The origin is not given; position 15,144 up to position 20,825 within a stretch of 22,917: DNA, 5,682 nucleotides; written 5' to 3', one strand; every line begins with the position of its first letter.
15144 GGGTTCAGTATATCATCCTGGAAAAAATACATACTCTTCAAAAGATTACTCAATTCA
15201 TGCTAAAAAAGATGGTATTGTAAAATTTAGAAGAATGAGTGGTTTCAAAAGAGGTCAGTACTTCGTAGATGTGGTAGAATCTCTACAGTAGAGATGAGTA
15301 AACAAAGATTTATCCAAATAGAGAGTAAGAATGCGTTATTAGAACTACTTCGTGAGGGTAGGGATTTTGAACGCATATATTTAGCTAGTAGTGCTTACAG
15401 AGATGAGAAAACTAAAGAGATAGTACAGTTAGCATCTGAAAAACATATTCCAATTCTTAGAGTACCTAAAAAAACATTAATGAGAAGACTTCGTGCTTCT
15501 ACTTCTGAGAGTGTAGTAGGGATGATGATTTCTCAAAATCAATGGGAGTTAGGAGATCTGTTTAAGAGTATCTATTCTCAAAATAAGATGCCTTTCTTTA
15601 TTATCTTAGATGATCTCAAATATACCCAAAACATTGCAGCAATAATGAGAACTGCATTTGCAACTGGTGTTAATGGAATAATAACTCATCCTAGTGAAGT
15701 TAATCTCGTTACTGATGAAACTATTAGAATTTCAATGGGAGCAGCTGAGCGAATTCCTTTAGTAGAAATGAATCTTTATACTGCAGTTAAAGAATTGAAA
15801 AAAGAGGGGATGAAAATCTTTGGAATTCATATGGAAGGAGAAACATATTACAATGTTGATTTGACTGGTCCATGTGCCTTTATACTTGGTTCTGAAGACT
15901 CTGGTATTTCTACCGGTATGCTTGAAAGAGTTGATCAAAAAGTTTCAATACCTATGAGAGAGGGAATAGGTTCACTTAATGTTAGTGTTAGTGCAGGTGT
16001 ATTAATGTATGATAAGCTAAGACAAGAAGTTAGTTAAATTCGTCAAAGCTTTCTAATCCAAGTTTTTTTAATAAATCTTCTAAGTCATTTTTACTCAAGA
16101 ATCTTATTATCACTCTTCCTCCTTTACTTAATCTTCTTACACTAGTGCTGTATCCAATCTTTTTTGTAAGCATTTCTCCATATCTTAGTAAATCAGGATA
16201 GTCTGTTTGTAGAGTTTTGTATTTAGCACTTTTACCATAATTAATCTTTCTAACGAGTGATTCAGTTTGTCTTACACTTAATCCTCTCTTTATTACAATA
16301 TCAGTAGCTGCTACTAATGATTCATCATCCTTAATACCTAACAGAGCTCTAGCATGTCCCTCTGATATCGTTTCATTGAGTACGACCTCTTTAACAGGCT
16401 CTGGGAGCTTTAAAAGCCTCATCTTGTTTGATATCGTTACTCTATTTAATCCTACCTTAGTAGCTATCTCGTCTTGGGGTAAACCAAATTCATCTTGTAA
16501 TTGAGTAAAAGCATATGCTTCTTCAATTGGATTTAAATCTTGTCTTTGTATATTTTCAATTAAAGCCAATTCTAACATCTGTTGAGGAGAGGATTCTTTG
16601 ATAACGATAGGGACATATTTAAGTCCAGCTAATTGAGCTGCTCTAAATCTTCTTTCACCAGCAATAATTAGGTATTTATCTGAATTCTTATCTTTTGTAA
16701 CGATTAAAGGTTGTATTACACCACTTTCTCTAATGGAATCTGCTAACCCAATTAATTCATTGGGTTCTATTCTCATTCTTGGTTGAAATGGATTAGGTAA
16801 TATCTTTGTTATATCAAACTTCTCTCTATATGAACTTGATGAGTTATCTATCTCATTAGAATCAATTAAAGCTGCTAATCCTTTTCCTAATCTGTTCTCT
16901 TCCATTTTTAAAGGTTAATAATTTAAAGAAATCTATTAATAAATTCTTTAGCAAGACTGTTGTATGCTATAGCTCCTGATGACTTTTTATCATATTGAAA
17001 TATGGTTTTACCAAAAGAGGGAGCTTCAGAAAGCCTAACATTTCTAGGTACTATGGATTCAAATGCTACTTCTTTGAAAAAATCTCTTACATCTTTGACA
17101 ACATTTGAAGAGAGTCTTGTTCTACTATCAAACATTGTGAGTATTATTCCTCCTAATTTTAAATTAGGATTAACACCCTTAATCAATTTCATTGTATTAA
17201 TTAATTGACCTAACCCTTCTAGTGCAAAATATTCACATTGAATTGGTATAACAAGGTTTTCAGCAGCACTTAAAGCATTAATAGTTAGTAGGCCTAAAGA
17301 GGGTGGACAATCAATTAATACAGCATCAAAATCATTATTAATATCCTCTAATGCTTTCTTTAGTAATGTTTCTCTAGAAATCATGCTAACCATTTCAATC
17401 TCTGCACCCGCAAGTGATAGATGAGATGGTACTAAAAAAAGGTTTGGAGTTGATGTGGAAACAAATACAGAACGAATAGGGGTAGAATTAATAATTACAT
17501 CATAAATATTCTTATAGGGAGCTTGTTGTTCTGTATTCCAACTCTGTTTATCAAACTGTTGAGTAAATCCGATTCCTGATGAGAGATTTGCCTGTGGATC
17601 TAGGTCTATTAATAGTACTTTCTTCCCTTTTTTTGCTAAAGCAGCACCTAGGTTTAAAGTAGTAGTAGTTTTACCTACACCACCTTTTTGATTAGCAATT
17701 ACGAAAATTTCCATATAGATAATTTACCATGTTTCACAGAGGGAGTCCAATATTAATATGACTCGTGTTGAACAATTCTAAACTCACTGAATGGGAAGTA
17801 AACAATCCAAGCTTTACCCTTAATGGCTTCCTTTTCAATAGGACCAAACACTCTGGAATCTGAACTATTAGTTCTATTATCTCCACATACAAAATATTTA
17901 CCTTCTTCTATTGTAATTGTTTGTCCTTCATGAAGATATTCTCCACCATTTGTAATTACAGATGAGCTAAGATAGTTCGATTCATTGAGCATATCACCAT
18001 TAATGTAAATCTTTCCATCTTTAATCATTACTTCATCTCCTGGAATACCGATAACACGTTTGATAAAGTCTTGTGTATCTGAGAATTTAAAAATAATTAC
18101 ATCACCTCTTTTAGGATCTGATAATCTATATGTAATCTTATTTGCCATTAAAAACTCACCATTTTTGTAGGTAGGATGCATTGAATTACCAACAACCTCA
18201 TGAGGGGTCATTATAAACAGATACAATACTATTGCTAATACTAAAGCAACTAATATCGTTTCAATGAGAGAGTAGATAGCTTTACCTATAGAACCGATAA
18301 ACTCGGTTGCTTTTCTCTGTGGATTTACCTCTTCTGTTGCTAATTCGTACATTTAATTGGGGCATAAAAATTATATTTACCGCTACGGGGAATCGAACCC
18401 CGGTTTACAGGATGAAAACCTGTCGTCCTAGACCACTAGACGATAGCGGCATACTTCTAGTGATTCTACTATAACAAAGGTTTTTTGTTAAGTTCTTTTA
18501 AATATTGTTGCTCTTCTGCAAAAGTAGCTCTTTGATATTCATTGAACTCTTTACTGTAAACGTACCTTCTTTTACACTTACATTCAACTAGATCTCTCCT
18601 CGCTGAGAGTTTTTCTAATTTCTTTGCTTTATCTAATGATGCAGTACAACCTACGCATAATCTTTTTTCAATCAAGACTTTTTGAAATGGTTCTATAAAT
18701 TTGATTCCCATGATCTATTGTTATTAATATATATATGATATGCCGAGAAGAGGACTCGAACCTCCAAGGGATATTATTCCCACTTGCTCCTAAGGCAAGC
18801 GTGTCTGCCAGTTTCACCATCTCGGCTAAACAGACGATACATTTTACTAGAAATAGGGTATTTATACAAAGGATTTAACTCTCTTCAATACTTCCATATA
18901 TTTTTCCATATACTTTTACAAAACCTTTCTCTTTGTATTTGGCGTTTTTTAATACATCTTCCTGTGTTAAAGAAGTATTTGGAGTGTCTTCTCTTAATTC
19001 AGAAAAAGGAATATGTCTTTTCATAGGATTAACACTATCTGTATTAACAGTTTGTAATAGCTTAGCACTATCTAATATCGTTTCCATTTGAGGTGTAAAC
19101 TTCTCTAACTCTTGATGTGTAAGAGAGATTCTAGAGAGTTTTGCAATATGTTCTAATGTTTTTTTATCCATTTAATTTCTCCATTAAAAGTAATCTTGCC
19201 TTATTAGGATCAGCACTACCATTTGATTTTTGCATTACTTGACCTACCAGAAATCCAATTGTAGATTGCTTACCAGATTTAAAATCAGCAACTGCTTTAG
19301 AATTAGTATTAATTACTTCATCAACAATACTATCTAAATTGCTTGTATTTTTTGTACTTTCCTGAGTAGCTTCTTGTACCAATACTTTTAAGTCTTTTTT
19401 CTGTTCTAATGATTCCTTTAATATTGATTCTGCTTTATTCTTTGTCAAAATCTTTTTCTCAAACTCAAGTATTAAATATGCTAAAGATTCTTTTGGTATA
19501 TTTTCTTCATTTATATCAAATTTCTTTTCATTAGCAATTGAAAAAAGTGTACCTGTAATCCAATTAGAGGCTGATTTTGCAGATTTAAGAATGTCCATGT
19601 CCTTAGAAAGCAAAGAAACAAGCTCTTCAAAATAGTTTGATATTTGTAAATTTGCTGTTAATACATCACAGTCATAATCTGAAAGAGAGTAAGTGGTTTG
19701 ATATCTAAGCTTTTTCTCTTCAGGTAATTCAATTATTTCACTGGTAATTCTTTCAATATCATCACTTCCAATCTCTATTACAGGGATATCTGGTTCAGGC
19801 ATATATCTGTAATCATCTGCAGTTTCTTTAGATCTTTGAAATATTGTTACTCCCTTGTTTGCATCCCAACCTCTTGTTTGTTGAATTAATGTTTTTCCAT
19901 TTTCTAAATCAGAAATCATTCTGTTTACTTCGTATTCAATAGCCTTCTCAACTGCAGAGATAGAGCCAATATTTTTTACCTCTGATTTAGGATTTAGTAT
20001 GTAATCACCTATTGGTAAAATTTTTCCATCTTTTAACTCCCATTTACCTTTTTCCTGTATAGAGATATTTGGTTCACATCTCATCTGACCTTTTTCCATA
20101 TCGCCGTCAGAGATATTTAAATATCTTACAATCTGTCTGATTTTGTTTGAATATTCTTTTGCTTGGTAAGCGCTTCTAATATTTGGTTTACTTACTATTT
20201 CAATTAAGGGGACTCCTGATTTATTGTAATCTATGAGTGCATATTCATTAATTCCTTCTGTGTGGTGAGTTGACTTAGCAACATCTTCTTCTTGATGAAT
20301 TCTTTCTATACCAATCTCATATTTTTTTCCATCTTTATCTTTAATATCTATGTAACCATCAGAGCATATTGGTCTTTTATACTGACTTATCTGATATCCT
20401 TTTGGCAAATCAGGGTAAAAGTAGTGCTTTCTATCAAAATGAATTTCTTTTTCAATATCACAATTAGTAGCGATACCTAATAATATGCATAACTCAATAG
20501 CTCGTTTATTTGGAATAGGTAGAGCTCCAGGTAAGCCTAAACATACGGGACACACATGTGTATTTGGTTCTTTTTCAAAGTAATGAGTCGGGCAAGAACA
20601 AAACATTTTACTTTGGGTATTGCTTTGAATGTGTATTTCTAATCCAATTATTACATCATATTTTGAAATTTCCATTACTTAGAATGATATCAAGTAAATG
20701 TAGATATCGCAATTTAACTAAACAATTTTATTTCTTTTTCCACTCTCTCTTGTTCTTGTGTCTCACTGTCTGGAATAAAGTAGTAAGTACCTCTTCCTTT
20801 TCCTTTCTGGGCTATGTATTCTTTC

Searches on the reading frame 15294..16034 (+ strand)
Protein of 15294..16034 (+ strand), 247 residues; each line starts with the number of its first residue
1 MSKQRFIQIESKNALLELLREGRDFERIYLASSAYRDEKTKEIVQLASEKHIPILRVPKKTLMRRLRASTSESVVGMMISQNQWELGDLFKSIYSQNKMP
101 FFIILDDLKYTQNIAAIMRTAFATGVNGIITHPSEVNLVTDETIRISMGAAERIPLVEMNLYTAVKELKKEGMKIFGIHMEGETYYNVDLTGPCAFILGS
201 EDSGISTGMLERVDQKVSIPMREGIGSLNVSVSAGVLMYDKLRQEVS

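Call 61: search_protein_families(library=pfam, proteins=[window:15294-16034:+], max_evalue=0.001)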
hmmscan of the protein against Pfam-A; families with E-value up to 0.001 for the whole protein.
window:15294-16034:+ (247 aa): 2 families
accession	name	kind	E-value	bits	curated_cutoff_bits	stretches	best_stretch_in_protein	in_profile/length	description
PF00588.24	SpoU_methylase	-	1.7e-37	129.1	29.7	1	101-239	2-142/142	SpoU rRNA Methylase family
PF08032.17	SpoU_sub_bind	-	5.3e-08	33.5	22.8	1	12-63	5-55/76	RNA 2'-O ribose methyltransferase substrate binding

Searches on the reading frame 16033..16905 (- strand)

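Call 61: search_protein_families(library=pfam, proteins=[window:16033-16905:-], max_evalue=0.001)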
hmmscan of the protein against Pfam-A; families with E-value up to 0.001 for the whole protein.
window:16033-16905:- (291 aa): 3 families
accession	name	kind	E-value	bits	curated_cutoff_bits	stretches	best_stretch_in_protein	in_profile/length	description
PF17762.8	HTH_ParB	-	2.9e-35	120.9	22.6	1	122-222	1-101/102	ParB HTH domain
PF02195.25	ParB_N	-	1.8e-29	102.1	26.3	1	29-120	5-95/95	ParB N-terminal domain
PF23552.2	ParB_C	-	5.5e-05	23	23.8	1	237-283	3-50/50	ParB dimerisation domain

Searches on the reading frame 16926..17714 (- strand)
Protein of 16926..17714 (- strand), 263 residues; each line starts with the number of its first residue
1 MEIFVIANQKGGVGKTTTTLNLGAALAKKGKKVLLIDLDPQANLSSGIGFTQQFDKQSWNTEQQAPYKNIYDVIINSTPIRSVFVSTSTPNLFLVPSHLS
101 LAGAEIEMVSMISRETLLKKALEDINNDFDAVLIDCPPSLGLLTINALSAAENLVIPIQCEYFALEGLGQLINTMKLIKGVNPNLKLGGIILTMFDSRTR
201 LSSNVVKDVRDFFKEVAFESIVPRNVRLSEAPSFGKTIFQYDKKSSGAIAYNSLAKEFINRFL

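Call 61: search_protein_families(library=pfam, proteins=[window:16926-17714:-], max_evalue=0.001)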
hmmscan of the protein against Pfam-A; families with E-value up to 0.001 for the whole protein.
window:16926-17714:- (263 aa): 9 families
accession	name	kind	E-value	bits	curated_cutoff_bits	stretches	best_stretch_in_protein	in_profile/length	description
PF13614.12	AAA_31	-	8.7e-63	211.9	27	1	1-186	1-176/177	AAA domain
PF01656.29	CbiA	-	1.8e-28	99.4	25.4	1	5-238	2-125/125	CobQ/CobB/MinD/ParA nucleotide binding domain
PF09140.17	MipZ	-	3.7e-14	53.1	20.7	2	3-40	2-39/262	ATPase MipZ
PF06564.18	CBP_BcsQ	-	2.3e-13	50.7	21.3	1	1-256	1-231/234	Cellulose biosynthesis protein BcsQ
PF00142.24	Fer4_NifH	-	9.9e-12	45.3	25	1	9-44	7-42/271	4Fe-4S iron sulfur cluster binding proteins, NifH/frxC family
PF10609.15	ParA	-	2.3e-10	40.8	27.1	1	3-40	5-42/246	NUBPL iron-transfer P-loop NTPase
PF02374.21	ArsA_ATPase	-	5.8e-10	39.3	24.3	1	5-76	4-68/305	Anion-transporting ATPase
PF00448.28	SRP54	-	1.5e-05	25.2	22.7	0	12-39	11-38/196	SRP54-type protein, GTPase domain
PF07015.17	VirC1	-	4.4e-05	23.4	24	1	1-49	1-49/231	VirC1 protein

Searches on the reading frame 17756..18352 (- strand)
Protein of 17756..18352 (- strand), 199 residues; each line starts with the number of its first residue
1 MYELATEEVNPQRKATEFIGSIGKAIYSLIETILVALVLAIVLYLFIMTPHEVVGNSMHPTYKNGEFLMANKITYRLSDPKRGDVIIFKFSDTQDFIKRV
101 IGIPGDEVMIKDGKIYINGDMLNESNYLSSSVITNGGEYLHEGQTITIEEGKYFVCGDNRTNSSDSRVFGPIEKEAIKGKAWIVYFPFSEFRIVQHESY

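Call 62: search_protein_families(library=pfam, proteins=[window:17756-18352:-], max_evalue=0.001)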
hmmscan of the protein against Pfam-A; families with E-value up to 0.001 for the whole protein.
window:17756-18352:- (199 aa): 2 families
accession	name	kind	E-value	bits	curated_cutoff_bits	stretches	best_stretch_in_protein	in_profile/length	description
PF10502.14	Peptidase_S26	-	3.4e-48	164.2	22.9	1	28-185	3-167/168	Signal peptidase, peptidase S26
PF00717.28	Peptidase_S24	-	0.00081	19.5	23.3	0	52-108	39-89/116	Peptidase S24-like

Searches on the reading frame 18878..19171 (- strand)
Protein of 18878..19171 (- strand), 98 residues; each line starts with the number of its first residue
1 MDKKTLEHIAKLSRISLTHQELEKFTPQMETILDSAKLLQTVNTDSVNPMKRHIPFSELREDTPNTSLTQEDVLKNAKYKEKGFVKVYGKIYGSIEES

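Call 62: search_protein_families(library=pfam, proteins=[window:18878-19171:-], max_evalue=0.001)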
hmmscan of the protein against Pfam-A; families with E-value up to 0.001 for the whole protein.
window:18878-19171:- (98 aa): 1 family
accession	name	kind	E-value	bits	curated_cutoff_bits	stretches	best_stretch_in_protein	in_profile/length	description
PF02686.20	GatC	-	6.8e-18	65.1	23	1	17-87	1-66/66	Glu-tRNAGln amidotransferase C subunit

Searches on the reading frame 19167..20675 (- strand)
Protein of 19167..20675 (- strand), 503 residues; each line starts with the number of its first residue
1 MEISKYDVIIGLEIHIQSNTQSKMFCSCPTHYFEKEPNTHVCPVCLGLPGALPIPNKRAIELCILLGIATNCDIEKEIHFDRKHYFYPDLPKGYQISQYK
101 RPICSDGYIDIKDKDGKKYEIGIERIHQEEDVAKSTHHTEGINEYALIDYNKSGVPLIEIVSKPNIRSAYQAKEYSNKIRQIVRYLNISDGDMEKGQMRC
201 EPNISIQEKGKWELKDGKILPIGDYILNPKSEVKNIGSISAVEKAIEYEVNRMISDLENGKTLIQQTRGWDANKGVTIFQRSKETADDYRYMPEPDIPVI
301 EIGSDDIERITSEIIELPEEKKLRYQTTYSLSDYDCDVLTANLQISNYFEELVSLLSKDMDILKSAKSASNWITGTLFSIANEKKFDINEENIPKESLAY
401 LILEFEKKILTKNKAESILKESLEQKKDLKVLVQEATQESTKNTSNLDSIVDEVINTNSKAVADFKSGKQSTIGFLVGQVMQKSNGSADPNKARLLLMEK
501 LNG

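Call 62: search_protein_families(library=pfam, proteins=[window:19167-20675:-], max_evalue=0.001)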
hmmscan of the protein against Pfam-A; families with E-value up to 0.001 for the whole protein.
window:19167-20675:- (503 aa): 2 families
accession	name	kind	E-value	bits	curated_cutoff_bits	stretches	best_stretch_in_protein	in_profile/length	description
PF02934.20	GatB_N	-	8.3e-109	363.5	23.4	1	8-307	1-276/277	GatB/GatE catalytic domain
PF02637.23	GatB_Yqey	-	4.6e-32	111.4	27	1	361-501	12-148/148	GatB domain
